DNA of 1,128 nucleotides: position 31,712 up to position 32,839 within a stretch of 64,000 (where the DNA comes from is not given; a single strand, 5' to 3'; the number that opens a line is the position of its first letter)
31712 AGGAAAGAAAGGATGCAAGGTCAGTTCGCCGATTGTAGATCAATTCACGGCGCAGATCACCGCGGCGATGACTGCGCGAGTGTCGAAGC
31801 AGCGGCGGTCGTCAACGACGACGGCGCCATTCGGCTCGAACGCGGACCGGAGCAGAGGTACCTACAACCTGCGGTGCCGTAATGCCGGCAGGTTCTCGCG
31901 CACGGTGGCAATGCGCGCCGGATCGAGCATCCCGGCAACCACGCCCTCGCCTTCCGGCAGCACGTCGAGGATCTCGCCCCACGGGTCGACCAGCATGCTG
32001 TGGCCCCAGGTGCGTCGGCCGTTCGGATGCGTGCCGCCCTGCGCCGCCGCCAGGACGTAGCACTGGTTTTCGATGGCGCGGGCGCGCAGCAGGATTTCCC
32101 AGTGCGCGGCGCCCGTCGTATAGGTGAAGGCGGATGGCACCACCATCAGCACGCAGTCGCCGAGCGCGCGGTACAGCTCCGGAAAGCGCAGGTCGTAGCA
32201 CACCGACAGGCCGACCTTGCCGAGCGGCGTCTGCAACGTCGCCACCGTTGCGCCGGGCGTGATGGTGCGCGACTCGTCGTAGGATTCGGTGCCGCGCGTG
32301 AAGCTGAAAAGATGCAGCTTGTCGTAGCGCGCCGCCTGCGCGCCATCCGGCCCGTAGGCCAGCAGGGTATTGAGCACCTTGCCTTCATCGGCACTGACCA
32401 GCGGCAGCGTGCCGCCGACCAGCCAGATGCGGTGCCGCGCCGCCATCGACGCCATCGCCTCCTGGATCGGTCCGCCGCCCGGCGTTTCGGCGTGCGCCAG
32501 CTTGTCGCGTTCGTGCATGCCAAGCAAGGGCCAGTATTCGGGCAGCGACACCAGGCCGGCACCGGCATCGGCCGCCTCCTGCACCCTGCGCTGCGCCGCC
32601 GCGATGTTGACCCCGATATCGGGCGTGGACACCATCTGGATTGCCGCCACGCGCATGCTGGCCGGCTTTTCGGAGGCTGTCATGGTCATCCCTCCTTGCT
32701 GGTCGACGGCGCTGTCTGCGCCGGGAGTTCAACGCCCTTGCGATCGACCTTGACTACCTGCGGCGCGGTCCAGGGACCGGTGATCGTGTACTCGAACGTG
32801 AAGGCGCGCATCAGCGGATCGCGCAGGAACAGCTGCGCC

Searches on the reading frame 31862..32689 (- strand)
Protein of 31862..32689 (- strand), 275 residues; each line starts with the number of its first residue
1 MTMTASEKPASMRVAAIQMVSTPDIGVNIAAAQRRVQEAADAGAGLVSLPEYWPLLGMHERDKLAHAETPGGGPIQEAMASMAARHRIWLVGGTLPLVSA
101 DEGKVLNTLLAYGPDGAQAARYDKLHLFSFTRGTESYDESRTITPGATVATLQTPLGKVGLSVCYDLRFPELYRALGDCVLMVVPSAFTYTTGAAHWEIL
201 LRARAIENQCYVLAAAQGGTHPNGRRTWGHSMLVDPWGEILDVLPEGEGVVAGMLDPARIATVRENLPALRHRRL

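Call 24: search_protein_families(library=ncbifam, proteins=[window:31862-32689:-])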
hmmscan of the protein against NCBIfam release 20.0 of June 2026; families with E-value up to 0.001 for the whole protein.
window:31862-32689:- (275 aa): 9 families
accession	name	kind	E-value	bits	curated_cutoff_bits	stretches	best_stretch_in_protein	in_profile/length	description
NF043013.1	DeGluthAmidYersProt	equivalog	8.9e-66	221.9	500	1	12-274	4-269/278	deaminated glutathione amidase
NF033621.1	de_GSH_amidase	exception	8.5e-39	133.5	355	1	13-274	1-254/260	deaminated glutathione amidase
TIGR03381.1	agmatine_aguB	equivalog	1.9e-21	76.6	410.25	1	13-274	2-272/279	N-carbamoylputrescine amidase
NF007757.0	PRK10438.1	equivalog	1.1e-20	74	249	1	83-271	69-248/256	amidohydrolase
NF040852.1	nitrile_Arch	equivalog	7.5e-15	54.8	500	1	12-248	1-227/262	nitrilase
TIGR00546.1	lnt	equivalog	1.2e-09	37.9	132.9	1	45-219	200-384/395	apolipoprotein N-acyltransferase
NF010588.0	PRK13981.1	equivalog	1.1e-07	30.6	479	1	12-219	5-208/546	NAD+ synthase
NF009802.0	PRK13286.1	equivalog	5.5e-05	22.3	427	1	42-248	50-250/345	aliphatic amidase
NF009803.0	PRK13287.1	equivalog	0.00081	18.2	406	0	23-242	30-243/333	formamidase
